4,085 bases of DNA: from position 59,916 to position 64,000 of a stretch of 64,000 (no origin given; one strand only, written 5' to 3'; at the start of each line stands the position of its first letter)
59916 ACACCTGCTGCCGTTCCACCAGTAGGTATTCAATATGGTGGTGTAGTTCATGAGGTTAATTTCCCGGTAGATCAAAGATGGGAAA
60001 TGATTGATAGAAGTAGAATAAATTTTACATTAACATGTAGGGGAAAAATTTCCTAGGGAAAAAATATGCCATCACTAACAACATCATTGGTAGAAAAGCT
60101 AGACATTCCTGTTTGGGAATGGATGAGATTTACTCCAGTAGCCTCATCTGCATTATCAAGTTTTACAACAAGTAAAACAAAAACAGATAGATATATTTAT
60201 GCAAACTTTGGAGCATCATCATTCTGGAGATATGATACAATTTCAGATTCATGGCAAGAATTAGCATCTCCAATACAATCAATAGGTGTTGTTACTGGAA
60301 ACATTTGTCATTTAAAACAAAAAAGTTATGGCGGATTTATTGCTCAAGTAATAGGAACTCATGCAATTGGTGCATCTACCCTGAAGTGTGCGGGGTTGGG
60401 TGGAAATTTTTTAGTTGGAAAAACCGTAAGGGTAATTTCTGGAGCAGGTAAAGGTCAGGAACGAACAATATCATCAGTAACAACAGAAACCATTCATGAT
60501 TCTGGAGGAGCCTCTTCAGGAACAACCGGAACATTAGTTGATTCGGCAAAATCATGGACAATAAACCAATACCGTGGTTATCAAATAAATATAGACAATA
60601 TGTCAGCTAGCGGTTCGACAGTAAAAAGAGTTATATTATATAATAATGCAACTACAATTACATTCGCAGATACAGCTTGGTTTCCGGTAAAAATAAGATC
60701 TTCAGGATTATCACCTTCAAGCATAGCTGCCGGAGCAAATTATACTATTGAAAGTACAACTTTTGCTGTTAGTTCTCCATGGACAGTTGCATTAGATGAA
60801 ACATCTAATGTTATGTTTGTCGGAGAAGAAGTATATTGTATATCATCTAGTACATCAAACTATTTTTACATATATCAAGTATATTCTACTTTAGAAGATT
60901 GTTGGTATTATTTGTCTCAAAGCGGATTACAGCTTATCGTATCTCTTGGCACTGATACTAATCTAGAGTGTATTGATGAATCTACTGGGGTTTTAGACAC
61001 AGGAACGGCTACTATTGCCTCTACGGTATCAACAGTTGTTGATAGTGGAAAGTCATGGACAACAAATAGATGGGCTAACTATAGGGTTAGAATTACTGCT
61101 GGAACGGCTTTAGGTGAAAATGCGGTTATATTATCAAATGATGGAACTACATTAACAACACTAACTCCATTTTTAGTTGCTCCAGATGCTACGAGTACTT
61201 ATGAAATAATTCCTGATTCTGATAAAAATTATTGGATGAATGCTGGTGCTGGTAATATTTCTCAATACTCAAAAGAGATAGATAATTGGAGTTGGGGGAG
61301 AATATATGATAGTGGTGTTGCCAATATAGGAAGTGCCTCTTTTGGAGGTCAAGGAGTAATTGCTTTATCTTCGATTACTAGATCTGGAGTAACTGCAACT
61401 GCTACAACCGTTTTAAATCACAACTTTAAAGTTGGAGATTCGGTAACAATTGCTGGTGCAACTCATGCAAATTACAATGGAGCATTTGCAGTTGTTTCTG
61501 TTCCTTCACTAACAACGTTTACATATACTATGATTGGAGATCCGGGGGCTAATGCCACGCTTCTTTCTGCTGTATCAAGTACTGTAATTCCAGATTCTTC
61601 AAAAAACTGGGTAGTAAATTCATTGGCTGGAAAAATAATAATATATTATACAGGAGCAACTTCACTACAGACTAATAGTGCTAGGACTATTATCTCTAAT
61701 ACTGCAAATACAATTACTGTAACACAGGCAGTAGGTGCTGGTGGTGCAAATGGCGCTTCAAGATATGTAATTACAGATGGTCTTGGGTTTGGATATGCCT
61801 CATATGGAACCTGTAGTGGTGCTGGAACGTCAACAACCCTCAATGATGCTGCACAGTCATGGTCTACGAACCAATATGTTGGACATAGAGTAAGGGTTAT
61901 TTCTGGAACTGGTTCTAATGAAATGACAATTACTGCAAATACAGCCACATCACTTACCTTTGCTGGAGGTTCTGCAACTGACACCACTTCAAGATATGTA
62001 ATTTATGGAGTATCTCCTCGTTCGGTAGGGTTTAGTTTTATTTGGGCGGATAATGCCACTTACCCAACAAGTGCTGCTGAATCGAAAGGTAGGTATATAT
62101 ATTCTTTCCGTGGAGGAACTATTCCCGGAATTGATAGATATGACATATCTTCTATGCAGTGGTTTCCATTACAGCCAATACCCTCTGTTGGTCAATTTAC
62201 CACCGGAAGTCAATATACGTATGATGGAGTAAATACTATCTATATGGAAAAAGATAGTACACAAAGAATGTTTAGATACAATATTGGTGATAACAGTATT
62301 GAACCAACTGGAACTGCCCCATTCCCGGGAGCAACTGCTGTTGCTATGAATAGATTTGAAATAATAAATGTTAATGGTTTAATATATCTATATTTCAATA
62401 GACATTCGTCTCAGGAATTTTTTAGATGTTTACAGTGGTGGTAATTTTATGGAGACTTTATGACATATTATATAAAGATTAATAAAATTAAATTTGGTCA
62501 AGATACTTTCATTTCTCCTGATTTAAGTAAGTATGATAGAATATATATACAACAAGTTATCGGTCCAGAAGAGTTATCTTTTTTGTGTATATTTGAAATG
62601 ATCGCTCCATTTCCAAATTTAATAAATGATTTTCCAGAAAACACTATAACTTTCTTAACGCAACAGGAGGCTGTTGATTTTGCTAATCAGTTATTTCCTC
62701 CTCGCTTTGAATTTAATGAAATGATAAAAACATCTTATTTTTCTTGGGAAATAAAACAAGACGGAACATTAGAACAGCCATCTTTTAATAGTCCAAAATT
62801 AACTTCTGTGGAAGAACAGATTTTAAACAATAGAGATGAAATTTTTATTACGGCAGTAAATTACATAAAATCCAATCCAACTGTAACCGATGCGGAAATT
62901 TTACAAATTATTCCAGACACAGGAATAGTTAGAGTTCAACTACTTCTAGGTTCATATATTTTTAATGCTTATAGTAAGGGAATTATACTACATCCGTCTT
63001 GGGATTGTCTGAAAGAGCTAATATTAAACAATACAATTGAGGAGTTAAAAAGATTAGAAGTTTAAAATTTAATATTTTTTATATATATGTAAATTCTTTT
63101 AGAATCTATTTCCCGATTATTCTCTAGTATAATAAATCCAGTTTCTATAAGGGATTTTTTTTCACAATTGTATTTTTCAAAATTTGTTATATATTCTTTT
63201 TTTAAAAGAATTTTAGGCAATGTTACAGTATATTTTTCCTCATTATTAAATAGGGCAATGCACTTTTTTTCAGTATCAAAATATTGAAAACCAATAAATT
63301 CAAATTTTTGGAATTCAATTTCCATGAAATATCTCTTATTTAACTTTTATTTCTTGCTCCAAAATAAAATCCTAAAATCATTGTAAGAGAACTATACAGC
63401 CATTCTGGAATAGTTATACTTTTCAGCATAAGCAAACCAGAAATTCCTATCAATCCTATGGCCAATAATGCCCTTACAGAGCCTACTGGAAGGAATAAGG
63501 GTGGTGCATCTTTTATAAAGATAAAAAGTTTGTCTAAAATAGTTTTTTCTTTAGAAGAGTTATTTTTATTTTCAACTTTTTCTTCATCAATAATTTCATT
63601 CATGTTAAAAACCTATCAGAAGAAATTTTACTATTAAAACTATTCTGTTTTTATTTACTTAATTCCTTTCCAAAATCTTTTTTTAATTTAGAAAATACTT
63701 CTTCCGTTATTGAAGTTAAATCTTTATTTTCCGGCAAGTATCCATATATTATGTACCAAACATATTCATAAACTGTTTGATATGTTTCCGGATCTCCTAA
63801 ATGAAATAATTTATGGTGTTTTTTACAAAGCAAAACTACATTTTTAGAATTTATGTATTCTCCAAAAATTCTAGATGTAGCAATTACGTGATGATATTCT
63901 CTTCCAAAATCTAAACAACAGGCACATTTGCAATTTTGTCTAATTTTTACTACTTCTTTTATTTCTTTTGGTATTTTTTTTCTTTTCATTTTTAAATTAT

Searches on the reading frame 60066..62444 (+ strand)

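Call 9: search_protein_families(library=phrogs, proteins=[window:60066-62444:+], max_evalue=0.001)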
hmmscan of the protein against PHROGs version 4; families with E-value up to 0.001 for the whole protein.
window:60066-62444:+ (792 aa): 1 family
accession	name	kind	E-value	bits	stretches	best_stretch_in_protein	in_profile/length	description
phrog_9998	-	unknown function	2.6e-08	34.5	1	428-497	37-106/401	-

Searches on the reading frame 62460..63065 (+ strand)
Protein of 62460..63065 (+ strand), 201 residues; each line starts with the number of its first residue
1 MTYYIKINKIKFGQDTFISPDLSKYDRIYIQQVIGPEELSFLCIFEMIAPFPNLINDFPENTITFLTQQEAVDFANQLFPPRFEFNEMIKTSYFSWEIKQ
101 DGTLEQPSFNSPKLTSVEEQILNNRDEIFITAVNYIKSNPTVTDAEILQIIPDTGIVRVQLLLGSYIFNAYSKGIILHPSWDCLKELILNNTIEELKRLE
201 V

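Call 9: search_protein_families(library=phrogs, proteins=[window:62460-63065:+], max_evalue=0.001)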
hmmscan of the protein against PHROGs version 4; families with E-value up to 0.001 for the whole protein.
window:62460-63065:+ (201 aa): 0 families

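Call 78: find_encoding_contigs(protein=window:62460-63065:+, flank=10000, max_places=3)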
Protein window:62460-63065:+ (201 aa): no gene with exactly this product is on record in the collection.

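Call 80: find_encoding_contigs(protein=window:62460-63062:+, flank=10000, max_places=3)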
Protein seq(201 aa) (201 aa): no gene with exactly this product is on record in the collection.

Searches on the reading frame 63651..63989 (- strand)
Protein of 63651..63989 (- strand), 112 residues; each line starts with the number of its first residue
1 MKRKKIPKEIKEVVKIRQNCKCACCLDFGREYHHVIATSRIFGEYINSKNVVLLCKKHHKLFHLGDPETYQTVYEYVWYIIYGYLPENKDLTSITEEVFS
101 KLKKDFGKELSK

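Call 40: find_encoding_contigs(protein=window:63651-63989:-, flank=10000, max_places=2)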
Protein window:63651-63989:- (112 aa): no gene with exactly this product is on record in the collection.
